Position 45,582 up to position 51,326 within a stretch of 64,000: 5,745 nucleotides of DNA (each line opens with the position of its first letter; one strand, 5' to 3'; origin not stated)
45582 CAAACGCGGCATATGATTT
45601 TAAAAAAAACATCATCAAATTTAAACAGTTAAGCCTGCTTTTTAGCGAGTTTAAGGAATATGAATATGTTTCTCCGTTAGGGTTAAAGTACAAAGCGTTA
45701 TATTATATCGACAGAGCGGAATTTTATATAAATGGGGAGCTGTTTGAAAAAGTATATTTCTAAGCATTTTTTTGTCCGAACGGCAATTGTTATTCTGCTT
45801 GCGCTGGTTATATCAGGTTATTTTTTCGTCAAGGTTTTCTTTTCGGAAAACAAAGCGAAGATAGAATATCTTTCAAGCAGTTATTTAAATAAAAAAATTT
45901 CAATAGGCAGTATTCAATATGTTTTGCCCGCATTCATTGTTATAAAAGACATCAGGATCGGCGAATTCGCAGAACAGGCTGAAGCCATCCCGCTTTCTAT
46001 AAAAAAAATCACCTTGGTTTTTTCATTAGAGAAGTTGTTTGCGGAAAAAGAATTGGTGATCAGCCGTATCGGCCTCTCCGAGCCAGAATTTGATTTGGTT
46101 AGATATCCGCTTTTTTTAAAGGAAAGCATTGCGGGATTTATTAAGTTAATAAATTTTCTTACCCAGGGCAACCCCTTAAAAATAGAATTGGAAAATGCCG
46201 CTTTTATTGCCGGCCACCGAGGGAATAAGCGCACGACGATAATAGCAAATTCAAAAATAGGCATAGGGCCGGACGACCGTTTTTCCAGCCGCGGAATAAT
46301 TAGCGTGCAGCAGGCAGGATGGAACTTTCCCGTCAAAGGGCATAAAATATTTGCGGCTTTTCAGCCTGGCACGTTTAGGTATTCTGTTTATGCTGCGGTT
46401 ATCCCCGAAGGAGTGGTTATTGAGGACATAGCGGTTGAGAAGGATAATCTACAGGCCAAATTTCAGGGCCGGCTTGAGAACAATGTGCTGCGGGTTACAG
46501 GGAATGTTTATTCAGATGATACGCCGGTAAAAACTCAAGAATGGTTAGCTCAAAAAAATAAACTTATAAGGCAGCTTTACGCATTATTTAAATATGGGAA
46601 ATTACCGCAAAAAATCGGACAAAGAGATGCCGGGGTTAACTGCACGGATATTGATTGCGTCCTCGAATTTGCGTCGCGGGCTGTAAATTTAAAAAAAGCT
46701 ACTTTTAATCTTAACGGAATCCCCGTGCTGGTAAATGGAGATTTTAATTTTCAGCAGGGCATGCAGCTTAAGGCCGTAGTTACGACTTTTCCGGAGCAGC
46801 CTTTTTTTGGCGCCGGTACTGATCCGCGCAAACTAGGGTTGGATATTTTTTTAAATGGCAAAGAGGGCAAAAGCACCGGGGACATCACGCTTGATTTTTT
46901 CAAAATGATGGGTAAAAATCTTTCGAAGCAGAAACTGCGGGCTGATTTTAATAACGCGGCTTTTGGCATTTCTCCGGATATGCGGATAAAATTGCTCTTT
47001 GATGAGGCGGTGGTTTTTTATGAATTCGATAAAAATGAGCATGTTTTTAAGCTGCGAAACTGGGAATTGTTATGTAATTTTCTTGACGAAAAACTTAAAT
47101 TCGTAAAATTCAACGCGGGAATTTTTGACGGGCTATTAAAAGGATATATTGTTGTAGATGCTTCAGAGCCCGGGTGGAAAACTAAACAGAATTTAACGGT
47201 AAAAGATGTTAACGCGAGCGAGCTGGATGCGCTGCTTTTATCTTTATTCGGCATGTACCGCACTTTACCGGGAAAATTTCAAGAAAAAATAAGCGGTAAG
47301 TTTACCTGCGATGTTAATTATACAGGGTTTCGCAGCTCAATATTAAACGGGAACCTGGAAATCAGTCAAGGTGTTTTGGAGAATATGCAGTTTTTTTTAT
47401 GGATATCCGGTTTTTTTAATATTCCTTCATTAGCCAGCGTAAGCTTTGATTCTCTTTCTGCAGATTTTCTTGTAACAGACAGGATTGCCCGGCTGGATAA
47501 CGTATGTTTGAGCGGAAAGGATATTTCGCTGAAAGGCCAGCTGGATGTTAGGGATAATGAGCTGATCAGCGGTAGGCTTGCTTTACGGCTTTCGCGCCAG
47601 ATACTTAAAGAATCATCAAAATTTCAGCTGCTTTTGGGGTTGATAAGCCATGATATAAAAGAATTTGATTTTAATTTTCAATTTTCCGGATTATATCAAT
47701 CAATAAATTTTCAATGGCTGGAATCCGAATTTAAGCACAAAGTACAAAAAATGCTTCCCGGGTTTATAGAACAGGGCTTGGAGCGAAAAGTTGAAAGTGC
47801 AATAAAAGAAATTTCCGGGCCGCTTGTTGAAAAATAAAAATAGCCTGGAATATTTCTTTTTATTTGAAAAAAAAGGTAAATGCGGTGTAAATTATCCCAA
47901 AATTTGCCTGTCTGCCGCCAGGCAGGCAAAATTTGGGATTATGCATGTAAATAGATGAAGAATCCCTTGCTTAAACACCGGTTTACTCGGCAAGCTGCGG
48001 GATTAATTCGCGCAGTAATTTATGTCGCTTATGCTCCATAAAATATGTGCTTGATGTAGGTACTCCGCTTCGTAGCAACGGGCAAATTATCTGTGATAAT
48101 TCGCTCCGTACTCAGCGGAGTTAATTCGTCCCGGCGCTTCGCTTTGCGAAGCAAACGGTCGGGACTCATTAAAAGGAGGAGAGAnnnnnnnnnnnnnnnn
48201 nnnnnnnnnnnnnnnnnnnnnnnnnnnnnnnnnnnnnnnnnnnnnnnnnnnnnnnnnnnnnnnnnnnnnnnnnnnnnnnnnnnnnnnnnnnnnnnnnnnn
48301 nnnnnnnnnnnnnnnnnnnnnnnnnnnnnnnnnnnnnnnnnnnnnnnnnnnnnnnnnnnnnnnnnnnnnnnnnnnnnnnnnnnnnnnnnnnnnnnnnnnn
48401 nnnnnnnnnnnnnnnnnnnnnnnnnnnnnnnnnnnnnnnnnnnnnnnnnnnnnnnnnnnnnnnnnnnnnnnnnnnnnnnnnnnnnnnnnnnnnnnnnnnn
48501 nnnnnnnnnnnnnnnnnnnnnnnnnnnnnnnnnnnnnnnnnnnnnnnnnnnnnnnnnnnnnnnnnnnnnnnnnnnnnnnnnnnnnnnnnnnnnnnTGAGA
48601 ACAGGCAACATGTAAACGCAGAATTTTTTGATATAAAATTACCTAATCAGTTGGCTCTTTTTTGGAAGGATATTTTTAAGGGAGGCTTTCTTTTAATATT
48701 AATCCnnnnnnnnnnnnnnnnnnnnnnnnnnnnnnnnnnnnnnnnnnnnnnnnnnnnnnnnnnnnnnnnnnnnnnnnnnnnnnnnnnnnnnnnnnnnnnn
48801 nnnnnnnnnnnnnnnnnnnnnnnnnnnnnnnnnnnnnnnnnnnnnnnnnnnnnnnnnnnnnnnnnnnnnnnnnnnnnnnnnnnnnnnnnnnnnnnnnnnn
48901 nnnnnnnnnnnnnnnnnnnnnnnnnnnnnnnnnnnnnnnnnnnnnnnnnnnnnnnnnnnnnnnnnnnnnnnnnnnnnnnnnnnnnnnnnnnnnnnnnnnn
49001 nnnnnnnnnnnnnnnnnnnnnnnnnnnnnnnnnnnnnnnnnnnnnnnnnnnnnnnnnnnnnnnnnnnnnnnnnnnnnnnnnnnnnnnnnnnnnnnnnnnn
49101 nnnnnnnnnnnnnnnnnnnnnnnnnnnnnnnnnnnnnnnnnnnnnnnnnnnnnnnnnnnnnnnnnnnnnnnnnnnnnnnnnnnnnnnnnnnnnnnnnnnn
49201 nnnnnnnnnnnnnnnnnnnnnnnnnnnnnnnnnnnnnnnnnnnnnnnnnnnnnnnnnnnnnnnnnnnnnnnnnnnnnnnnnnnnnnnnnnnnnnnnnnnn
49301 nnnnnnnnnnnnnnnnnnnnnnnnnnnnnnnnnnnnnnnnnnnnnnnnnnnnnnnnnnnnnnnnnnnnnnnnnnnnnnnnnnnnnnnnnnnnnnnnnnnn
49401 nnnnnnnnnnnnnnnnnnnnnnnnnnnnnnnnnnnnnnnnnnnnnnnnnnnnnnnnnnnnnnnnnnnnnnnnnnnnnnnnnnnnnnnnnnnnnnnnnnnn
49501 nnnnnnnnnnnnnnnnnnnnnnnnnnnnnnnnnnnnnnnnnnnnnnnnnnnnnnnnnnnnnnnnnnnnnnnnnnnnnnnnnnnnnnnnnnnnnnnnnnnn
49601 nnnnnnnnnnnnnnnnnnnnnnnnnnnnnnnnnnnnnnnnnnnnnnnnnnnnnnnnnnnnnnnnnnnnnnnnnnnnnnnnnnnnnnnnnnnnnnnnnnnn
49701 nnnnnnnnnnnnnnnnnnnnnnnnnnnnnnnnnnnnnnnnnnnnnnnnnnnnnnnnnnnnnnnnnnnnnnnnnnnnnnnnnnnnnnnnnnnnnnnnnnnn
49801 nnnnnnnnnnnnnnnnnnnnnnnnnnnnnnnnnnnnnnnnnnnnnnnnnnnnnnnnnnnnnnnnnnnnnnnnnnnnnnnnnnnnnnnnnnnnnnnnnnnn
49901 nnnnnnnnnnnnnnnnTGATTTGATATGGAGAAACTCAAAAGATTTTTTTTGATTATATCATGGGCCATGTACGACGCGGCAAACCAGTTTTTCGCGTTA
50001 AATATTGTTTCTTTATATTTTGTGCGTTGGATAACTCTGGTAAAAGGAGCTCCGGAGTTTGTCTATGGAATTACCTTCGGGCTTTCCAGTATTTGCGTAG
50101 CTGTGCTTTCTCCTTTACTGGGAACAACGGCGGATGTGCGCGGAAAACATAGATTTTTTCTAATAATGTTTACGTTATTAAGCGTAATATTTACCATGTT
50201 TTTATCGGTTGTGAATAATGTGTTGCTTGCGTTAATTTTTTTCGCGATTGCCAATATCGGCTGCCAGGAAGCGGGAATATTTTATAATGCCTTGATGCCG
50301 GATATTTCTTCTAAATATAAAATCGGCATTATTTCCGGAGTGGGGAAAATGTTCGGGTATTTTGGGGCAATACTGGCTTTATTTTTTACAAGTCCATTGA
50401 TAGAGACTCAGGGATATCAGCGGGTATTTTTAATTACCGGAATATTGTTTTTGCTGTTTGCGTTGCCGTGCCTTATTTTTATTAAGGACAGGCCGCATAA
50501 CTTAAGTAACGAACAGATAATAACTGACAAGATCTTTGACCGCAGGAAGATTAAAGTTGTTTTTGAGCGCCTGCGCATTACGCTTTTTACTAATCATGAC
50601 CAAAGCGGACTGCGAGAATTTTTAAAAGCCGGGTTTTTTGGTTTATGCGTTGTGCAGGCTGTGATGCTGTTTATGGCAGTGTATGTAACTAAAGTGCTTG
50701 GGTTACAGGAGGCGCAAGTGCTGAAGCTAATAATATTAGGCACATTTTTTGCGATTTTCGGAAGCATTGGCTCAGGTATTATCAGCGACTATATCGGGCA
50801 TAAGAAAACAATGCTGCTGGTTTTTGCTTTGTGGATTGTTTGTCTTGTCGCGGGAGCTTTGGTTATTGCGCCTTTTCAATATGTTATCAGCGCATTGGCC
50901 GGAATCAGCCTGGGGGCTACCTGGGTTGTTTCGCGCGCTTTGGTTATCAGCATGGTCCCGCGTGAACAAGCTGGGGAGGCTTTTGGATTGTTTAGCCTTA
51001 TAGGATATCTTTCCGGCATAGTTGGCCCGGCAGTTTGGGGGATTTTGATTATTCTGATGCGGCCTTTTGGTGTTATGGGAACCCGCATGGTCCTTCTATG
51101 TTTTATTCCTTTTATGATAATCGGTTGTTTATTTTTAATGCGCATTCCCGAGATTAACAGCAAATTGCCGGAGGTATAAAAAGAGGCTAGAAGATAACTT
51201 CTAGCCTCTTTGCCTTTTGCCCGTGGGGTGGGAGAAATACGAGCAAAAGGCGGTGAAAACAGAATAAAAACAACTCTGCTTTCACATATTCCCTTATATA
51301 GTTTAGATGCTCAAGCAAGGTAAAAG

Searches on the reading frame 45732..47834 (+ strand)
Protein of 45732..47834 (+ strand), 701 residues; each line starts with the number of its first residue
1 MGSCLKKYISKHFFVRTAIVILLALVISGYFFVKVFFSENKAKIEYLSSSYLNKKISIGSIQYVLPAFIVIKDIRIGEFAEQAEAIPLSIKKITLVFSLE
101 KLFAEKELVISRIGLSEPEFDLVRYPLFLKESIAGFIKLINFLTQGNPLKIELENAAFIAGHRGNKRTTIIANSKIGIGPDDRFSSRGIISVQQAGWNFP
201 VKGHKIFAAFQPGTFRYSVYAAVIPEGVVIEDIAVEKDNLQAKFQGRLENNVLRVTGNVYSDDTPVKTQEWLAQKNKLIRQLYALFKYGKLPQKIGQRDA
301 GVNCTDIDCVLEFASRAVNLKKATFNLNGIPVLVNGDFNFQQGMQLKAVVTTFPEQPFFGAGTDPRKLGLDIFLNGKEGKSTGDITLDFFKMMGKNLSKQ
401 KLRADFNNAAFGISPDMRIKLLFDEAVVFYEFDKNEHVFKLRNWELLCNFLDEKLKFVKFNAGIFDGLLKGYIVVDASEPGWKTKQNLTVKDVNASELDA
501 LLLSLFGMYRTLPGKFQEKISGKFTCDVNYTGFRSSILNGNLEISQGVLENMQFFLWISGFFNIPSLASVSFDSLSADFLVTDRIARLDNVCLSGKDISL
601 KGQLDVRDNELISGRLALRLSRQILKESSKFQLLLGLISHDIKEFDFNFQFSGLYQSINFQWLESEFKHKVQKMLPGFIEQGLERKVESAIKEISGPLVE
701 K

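Call 51: search_protein_families(library=pfam, proteins=[window:45732-47834:+], max_evalue=0.001)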
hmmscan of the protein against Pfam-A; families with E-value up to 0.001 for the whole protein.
window:45732-47834:+ (701 aa): 0 families

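Call 74: find_homologous_proteins(query=window:45732-47834:+, max_evalue=0.00001)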
Query window:45732-47834:+ (701 aa): 1 proteins with E <= 0.00001 among 8000 candidates.
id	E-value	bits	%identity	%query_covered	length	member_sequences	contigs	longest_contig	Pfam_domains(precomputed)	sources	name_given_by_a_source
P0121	0.0e+0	1546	100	99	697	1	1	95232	-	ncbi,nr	ncbi:MAG: hypothetical protein HY810_01230 [Candidatus Omnitrophica bacterium]|nr:hypothetical prote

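Call 76: find_encoding_contigs(protein=P0121, flank=10000, max_places=3)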
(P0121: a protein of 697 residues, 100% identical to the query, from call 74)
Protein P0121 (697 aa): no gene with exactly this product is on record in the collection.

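Call 79: find_encoding_contigs(protein=P0123, flank=3000, max_places=3)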
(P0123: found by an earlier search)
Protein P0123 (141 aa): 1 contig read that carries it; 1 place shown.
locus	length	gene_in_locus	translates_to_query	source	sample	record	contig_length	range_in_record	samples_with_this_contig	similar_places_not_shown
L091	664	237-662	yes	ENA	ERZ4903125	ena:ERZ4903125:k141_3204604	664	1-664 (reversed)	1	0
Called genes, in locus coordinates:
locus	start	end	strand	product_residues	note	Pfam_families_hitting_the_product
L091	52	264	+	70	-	PF01381:HTH_3 (weak)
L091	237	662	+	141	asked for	PF04326:SLFN_AlbA_2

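Call 80: find_encoding_contigs(protein=P0125, flank=3000, max_places=3)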
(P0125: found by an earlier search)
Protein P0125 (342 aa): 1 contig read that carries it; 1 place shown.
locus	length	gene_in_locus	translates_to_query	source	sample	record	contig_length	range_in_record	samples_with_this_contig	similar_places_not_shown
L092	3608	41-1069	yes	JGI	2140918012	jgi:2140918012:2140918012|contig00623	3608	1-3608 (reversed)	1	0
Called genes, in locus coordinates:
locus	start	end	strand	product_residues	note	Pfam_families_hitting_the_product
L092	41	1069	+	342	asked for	PF13749:HATPase_c_4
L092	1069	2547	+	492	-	PF02810:SEC-C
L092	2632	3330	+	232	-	PF09335:VTT_dom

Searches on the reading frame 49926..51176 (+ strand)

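Call 51: search_protein_families(library=pfam, proteins=[window:49926-51176:+], max_evalue=0.001)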
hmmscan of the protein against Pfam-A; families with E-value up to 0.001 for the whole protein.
window:49926-51176:+ (417 aa): 3 families
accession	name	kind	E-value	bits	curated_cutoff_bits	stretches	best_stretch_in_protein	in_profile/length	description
PF07690.21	MFS_1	-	6.2e-41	140.9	33.4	2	26-368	13-347/347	Major Facilitator Superfamily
PF11700.14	ATG22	-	1.2e-21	77.5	24.1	2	136-402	193-467/482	Vacuole effluxer Atg22 like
PF12832.13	MFS_1_like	-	1.3e-05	24.9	25.2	1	54-374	43-361/373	MFS_1 like family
